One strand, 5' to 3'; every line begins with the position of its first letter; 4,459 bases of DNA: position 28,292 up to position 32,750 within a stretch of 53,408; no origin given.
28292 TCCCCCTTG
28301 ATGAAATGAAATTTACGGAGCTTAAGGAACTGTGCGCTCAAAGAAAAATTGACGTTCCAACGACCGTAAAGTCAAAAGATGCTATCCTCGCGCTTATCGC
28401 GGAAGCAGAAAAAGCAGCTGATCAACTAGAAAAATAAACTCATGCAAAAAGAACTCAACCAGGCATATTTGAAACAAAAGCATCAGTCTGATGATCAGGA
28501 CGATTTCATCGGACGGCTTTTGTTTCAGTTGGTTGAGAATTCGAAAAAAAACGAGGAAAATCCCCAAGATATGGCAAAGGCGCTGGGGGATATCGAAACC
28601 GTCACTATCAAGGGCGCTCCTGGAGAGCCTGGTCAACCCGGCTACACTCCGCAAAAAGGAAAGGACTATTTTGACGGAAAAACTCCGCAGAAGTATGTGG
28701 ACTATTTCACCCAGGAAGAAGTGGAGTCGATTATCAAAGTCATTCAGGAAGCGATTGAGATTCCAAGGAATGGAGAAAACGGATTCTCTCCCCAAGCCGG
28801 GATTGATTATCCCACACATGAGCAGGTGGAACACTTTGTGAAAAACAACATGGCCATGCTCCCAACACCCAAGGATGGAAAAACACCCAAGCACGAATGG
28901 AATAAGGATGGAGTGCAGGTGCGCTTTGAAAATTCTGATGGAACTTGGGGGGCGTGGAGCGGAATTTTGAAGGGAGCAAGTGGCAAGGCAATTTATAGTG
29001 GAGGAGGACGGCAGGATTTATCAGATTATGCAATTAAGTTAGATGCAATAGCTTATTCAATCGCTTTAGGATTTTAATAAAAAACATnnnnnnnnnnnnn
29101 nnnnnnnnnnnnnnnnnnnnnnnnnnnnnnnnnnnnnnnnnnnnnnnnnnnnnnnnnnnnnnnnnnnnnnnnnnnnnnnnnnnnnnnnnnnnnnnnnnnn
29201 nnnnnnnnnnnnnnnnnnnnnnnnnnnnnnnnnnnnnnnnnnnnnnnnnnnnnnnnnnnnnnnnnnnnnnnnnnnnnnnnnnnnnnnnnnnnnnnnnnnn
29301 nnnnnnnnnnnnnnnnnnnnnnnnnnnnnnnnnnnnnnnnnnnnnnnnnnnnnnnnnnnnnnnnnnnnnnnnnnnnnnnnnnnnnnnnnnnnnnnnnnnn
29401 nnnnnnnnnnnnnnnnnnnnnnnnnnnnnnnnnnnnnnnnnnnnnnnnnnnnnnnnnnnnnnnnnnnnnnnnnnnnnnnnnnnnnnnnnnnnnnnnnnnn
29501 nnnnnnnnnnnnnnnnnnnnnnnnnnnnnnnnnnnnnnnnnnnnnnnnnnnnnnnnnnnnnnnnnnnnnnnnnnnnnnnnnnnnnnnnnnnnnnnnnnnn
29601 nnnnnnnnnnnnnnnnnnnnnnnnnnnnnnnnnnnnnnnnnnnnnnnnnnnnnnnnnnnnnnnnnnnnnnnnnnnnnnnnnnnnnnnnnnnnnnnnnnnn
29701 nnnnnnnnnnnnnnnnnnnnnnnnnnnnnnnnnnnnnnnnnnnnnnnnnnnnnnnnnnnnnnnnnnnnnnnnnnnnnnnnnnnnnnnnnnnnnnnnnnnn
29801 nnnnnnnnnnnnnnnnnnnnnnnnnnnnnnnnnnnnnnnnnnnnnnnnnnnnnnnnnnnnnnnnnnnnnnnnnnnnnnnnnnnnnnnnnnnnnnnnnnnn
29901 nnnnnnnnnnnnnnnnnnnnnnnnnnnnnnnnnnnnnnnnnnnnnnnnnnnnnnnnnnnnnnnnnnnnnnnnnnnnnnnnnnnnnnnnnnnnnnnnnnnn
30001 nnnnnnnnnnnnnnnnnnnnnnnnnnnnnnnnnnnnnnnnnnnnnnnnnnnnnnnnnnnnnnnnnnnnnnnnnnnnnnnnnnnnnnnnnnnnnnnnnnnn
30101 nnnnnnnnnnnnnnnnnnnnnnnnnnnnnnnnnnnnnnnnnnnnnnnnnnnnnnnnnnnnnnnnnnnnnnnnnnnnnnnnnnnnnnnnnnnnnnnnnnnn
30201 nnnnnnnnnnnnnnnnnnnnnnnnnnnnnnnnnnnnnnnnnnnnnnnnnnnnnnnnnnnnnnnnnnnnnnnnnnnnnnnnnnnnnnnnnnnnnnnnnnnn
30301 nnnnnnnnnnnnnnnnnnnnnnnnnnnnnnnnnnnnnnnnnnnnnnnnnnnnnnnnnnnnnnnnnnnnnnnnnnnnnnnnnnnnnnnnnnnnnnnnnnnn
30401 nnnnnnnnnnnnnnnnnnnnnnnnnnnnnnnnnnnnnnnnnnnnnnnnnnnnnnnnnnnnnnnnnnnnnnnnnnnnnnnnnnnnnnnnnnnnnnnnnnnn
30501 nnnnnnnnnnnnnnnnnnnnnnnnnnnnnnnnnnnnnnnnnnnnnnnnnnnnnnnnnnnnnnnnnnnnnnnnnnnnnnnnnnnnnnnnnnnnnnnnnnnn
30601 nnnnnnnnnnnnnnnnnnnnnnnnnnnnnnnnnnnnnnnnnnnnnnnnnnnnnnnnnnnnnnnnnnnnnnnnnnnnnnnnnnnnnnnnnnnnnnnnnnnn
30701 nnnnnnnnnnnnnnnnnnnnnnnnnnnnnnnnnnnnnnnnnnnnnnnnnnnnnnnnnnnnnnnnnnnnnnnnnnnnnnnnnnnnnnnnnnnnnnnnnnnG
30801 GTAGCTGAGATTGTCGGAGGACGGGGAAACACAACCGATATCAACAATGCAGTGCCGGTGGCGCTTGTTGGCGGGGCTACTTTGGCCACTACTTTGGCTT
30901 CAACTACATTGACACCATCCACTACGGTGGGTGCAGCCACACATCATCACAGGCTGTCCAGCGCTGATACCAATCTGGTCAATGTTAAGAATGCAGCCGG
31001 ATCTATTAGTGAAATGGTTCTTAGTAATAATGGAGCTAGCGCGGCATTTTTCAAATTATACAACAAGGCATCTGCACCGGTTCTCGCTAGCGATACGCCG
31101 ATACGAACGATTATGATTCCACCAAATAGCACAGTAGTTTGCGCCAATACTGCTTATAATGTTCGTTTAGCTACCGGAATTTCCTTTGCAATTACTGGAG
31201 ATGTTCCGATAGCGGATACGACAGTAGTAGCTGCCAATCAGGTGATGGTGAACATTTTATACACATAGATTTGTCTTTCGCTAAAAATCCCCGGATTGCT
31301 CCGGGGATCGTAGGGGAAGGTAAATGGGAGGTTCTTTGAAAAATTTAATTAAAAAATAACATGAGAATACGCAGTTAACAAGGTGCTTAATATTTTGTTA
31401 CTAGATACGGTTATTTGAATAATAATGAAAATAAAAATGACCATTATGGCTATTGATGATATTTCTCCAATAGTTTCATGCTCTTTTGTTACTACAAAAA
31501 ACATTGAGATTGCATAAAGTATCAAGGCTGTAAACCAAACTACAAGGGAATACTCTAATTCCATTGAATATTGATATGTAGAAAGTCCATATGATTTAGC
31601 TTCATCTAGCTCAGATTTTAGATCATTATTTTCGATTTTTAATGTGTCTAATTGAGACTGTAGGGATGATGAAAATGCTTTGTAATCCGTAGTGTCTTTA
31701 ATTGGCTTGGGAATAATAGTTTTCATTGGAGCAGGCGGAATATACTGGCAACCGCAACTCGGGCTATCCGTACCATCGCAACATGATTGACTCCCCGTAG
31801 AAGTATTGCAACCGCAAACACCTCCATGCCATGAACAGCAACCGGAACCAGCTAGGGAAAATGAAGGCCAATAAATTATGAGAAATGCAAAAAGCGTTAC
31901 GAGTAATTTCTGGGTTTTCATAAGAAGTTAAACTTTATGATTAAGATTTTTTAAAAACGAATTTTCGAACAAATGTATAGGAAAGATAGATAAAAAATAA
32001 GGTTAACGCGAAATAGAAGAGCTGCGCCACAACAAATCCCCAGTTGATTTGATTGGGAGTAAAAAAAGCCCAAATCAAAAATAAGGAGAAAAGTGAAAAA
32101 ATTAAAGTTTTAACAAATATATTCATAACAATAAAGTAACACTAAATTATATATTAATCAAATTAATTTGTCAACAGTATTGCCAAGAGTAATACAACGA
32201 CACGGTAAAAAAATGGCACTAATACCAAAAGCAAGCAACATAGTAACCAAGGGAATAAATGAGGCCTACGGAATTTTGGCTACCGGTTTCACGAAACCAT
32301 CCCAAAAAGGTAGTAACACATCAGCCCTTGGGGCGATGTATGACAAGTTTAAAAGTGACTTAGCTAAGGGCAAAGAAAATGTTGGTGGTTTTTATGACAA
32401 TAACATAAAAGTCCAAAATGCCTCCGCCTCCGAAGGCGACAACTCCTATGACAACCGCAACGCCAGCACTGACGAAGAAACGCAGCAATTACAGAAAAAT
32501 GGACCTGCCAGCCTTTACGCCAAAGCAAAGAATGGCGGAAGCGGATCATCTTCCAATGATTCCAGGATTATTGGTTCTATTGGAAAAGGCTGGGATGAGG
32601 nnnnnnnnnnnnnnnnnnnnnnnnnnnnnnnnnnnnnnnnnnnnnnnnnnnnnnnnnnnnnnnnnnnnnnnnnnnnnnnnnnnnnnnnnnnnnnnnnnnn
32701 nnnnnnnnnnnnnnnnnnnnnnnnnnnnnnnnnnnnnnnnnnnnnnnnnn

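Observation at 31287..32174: Self-contained antisense membrane cassette (a moron) inside the tail module, encoding a Cys-cluster exported protein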

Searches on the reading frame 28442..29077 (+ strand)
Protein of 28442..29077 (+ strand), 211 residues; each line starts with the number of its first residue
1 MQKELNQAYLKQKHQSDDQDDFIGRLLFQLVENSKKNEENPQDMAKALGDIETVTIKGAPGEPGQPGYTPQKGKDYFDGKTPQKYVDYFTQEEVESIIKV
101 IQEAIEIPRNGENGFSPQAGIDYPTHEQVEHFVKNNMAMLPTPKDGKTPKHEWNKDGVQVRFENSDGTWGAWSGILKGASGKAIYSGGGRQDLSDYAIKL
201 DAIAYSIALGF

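Call 7: search_protein_families(library=pfam, proteins=[window:28442-29077:+], max_evalue=0.1)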
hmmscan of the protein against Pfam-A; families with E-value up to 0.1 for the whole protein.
window:28442-29077:+ (211 aa): 0 families

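Call 8: search_protein_families(library=phrogs, proteins=[window:28442-29077:+], max_evalue=0.01)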
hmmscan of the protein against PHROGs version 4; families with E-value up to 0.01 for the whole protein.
window:28442-29077:+ (211 aa): 1 family
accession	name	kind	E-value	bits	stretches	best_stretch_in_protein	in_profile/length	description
phrog_17587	-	tail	0.0066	15.9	1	128-182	168-205/641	tail fiber protein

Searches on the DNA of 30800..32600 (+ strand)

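Call 9: search_dna_similar(query=window:30800-32600:+, collection=phages, mode=distant, max_rows=20)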
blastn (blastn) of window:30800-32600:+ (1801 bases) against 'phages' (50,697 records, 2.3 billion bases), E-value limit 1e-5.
No match.

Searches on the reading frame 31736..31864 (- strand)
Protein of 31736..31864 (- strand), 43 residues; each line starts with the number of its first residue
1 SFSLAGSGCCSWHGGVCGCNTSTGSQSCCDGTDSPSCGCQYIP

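Call 78: search_protein_representatives(protein=window:31736-31864:-)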
Query: 43 residues. Proteins with E-value up to 0.001 (for the whole library): 565; up to 1e-10: 15; up to 1e-30: 0. The best 150 are listed.
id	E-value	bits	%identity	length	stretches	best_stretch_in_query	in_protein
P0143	3.2e-23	95.9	61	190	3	3-40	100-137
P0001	1.6e-19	84.4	100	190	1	1-43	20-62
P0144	3.6e-16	74.0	58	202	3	7-40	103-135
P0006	5.7e-16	73.3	88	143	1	3-43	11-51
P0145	3.4e-13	64.7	57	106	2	6-40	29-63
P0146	4.5e-13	64.3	80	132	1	4-43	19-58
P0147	1.3e-12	62.9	57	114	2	6-40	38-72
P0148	1.9e-12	62.4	60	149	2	5-40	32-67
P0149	5.2e-12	61.0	63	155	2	7-39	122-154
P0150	1.4e-11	59.7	73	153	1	3-43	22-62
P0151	4.3e-11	58.1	77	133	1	5-43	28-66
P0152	6.1e-11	57.7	60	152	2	7-39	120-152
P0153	6.4e-11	57.6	59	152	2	4-40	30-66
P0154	7.5e-11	57.4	74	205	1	2-43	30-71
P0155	8.6e-11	57.2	56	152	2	3-40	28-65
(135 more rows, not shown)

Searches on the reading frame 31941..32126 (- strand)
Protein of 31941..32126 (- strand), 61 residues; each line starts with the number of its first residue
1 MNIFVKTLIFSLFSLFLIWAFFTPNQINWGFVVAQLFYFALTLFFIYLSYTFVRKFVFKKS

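Call 7: search_protein_families(library=pfam, proteins=[window:31941-32126:-], max_evalue=0.1)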
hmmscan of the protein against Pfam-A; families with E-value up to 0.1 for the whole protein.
window:31941-32126:- (61 aa): 0 families

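Call 8: search_protein_families(library=phrogs, proteins=[window:31941-32126:-], max_evalue=0.01)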
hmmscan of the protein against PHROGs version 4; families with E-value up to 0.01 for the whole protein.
window:31941-32126:- (61 aa): 0 families

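Call 34: search_protein_families(library=ncbifam, proteins=[window:31941-32126:-], max_evalue=0.1)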
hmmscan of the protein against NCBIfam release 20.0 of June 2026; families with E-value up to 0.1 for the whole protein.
window:31941-32126:- (61 aa): 0 families

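Call 45: find_homologous_proteins(query=window:31941-32126:-, max_evalue=0.1)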
Query window:31941-32126:-: no candidate shares three 5-residue words with the query. No homologue found.
